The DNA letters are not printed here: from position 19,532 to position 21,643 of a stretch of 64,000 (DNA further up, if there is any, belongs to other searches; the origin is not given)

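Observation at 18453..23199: pilT, a membrane-anchored GspE-like pseudo-ATPase and a CvpA-domain protein form a three-gene cluster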

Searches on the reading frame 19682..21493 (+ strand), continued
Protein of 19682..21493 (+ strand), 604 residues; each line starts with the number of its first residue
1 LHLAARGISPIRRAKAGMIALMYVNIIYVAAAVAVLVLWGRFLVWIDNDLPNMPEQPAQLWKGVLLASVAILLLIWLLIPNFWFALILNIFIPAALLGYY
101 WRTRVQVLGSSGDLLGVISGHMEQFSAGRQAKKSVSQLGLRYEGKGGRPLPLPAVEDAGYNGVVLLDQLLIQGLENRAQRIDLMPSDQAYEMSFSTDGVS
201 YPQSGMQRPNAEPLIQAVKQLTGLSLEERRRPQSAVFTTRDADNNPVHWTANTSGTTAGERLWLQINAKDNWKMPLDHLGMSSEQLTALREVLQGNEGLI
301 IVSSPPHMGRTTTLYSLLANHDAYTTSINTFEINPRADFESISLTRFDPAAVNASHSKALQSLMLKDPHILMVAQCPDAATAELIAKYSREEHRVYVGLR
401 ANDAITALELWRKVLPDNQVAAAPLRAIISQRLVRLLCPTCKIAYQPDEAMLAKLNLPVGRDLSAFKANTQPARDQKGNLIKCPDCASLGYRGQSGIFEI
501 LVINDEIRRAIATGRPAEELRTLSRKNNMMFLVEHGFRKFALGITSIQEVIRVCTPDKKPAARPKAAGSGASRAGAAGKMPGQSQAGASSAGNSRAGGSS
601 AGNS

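Call 15: find_encoding_contigs(protein=P0093, flank=8000, max_places=2)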
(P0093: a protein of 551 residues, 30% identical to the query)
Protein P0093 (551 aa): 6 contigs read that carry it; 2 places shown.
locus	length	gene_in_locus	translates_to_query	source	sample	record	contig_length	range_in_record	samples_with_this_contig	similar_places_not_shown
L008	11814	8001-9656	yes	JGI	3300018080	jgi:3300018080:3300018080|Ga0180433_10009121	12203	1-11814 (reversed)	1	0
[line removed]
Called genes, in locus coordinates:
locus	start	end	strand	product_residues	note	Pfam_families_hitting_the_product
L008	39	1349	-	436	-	PF28597:T2SSF_N, PF00482:T2SSF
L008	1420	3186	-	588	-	PF05157:MshEN, PF00437:T2SSE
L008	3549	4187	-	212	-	-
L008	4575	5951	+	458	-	PF03448:MgtE_N, PF00571:CBS (weak), PF01769:MgtE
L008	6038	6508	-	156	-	-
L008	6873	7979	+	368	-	PF00437:T2SSE, PF13191:AAA_16 (faint)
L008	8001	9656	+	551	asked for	PF00437:T2SSE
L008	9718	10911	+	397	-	-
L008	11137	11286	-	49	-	-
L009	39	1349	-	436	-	PF28597:T2SSF_N, PF00482:T2SSF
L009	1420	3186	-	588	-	PF05157:MshEN, PF00437:T2SSE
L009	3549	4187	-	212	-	-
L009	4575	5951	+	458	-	PF03448:MgtE_N, PF00571:CBS (weak), PF01769:MgtE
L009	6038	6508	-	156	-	-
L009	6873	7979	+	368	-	PF00437:T2SSE, PF13191:AAA_16 (faint)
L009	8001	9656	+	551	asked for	PF00437:T2SSE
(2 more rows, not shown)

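Call 24: find_related_loci(query=A2, collection=genome_contigs, flank=5000)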
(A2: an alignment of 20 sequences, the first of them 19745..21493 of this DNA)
Query A2 (583 aa) in genome_contigs; peptide patterns used: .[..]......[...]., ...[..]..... (x = any residue, [..] = any of these).
198 stretches matched a pattern; 175 encode a relative of the query (tblastn E <= 1e-3); the best 80 are kept; 80 distinct loci.
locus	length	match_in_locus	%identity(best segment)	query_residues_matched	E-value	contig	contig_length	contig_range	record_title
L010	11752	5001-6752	91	1-583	0e+0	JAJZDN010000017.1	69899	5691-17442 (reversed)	MAG: Planctomycetota bacterium isolate JA4.bin8 NODE_364_length_69899_cov_2.665181, whole genome shotgun sequence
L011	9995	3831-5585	93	1-583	0e+0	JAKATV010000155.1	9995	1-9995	MAG: Planctomycetota bacterium isolate YP3.bin105 NODE_8600_length_9995_cov_1.75274, whole genome shotgun sequence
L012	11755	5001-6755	93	1-583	0e+0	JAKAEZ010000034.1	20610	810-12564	MAG: Planctomycetota bacterium isolate WY1.bin60 NODE_3818_length_20610_cov_5.438656, whole genome shotgun sequence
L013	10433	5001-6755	92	1-583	0e+0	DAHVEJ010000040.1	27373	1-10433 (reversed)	MAG TPA_asm: Phycisphaerales bacterium isolate clean5707 NODE_40_length_27373_cov_4.925557, whole genome shotgun sequenc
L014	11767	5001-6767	92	1-583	0e+0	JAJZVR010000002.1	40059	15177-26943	MAG: Planctomycetota bacterium isolate SKS5.bin63 NODE_1637_length_40059_cov_7.188520, whole genome shotgun sequence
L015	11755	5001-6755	92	1-583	0e+0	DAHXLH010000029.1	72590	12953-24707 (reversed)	MAG TPA_asm: Phycisphaerales bacterium isolate clean1592 k141_1370170, whole genome shotgun sequence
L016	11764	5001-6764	81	1-583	0e+0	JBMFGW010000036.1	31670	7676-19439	MAG: Phycisphaerae bacterium isolate KM4311-08 NODE_36_length_31670_cov_24.840598, whole genome shotgun sequence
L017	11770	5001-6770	57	1-581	0e+0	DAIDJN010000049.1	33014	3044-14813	MAG TPA_asm: Phycisphaerales bacterium isolate clean18 k141_923099, whole genome shotgun sequence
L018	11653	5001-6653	59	1-557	0e+0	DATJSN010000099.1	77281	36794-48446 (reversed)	MAG TPA_asm: Phycisphaerae bacterium isolate SMAG_U14994 k141_762893, whole genome shotgun sequence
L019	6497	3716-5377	59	1-551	0e+0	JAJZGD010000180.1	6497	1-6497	MAG: Planctomycetota bacterium isolate LL4.bin22 NODE_15599_length_6497_cov_1.422920, whole genome shotgun sequence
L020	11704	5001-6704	57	1-565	0e+0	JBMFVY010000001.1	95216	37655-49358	MAG: Phycisphaerae bacterium isolate KM4364-04 NODE_1_length_95216_cov_98.183248, whole genome shotgun sequence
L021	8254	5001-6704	57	1-565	0e+0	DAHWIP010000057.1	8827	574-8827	MAG TPA_asm: Phycisphaerae bacterium isolate clean1298 NODE_57_length_8827_cov_3.152686, whole genome shotgun sequence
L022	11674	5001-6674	57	1-554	0e+0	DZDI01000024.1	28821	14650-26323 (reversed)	MAG TPA_asm: Phycisphaera mikurensis isolate SulCav_PC08_64_54_21 SulCav_PC08-64_857_length_28821_cov_11.662727, whole g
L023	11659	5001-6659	56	1-552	0e+0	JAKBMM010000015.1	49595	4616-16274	MAG: Planctomycetota bacterium isolate FK4.bin106 NODE_640_length_49595_cov_4.013221, whole genome shotgun sequence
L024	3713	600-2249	57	1-549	0e+0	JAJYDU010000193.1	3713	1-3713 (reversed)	MAG: Planctomycetota bacterium isolate DBS1-1.bin115 NODE_51371_length_3713_cov_1.808422, whole genome shotgun sequence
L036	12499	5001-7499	46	2-566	7e-170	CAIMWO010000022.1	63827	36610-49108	MAG: uncultured Phycisphaerales bacterium isolate AM-2014_bin-1447 genome assembly, contig: bin-1447:22/97, whole genome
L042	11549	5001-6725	41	2-565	3e-147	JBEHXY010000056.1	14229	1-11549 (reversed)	MAG: Planctomycetota bacterium isolate ESF1.bin.108 NODE_4508_length_14229_cov_8.342109, whole genome shotgun sequence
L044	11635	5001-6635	42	2-546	2e-145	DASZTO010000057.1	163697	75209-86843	MAG TPA_asm: Phycisphaerae bacterium isolate SMAG_U6078 k141_1174782, whole genome shotgun sequence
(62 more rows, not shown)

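Call 28: predict_structure(alignment_id=A1)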
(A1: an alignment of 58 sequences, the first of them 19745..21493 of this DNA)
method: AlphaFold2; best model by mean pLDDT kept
length: 583 residues; sequences in the alignment: 58
mean_pLDDT: 89.0   pTM: 0.74
mean pLDDT of the five models: 89.0, 88.5, 86.5, 86.4, 86.3
residues with pLDDT >= 90: 433; 70-90: 101; 50-70: 15; < 50: 34
segments of 3 or more residues with pLDDT < 50: 551-583
pLDDT, mean of each block of 10 residues (from residue 1): 79 92 92 91 94 92 93 93 87 71 71 84 88 90 96 94 96 94 96 96 94 94 93 94 92 95 96 95 95 96 95 92 95 94 97 97 97 97 97 96 98 97 91 80 90 91 93 97 98 97 96 95 95 86 65 44 36 36 38
secondary structure, 60 per line:
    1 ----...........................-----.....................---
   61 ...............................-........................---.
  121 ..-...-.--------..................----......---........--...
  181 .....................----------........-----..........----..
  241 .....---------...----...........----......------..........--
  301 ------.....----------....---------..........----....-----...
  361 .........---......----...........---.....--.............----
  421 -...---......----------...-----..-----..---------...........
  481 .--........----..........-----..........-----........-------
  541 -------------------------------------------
elements in order: H5-31 H37-57 H61-91 H93-116 E120-122 H137-154 E159-164 E168-175 E178-186 H187-201 E212-219 E225-234 E239-245 H262-272 E277-282 H289-298 E307-311 E322-325 H335-344 E349-352 H358-369 E373-378 H383-393 H397-401 E404-416 E422-424 H428-433 E444-446 E470-481 H484-491 H496-505 H511-520 H526-533

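Call 32: fold_search(model_id=the predicted structure, library=pdb)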
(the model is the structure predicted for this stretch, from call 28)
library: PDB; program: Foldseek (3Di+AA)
matches with E <= 10: 1461; with E <= 0.001: 170
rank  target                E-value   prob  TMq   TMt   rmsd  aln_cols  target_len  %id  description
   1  5oiu_B                5.2e-38  1.00  0.59  0.87   3.5       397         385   26  Crystal structure of PilF type IV pilus assembly ATPase from Thermus thermophilus (released 2018-08-08)
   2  5oiu_C                2.7e-37  1.00  0.50  0.72   6.7       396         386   26  Crystal structure of PilF type IV pilus assembly ATPase from Thermus thermophilus (released 2018-08-08)
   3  5it5_A                2.4e-36  1.00  0.58  0.86   3.5       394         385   26  Thermus thermophilus PilB core ATPase region (released 2016-10-19)
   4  5tsh_E                3.5e-36  1.00  0.60  0.87   3.6       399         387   24  PilB from Geobacter metallireducens bound to AMP-PNP (released 2017-05-17)
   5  5tsh_C                1.6e-35  1.00  0.57  0.84   4.0       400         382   24  PilB from Geobacter metallireducens bound to AMP-PNP (released 2017-05-17)
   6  5zfr_B                2.2e-35  1.00  0.57  0.83   4.3       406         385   24  Crystal structure of PilB, an extension ATPase motor of Type IV pilus, from Geobacter sulfurreducens (released 2018-09-19)
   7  5tsh_F                2.4e-35  1.00  0.59  0.88   3.4       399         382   24  PilB from Geobacter metallireducens bound to AMP-PNP (released 2017-05-17)
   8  5zfr_C                2.6e-35  1.00  0.50  0.72   6.9       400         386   24  Crystal structure of PilB, an extension ATPase motor of Type IV pilus, from Geobacter sulfurreducens (released 2018-09-19)
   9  5tsh_D                5.4e-35  1.00  0.49  0.72   7.0       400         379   24  PilB from Geobacter metallireducens bound to AMP-PNP (released 2017-05-17)
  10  5tsg_B                6.8e-35  1.00  0.58  0.86   3.8       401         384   24  PilB from Geobacter metallireducens bound to ADP (released 2017-05-17)
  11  5tsh_B                9.5e-35  1.00  0.48  0.72   7.1       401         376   24  PilB from Geobacter metallireducens bound to AMP-PNP (released 2017-05-17)
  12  5tsh_A                1.7e-34  1.00  0.56  0.85   4.0       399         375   24  PilB from Geobacter metallireducens bound to AMP-PNP (released 2017-05-17)
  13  1p9w                  2.0e-34  1.00  0.51  0.74   6.1       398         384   25  Crystal Structure of Vibrio cholerae putative NTPase EpsE (released 2003-10-14)
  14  5zfr_A                3.1e-34  1.00  0.58  0.86   3.6       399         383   24  Crystal structure of PilB, an extension ATPase motor of Type IV pilus, from Geobacter sulfurreducens (released 2018-09-19)
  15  5tsg_C                7.4e-34  1.00  0.58  0.86   3.9       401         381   24  PilB from Geobacter metallireducens bound to ADP (released 2017-05-17)
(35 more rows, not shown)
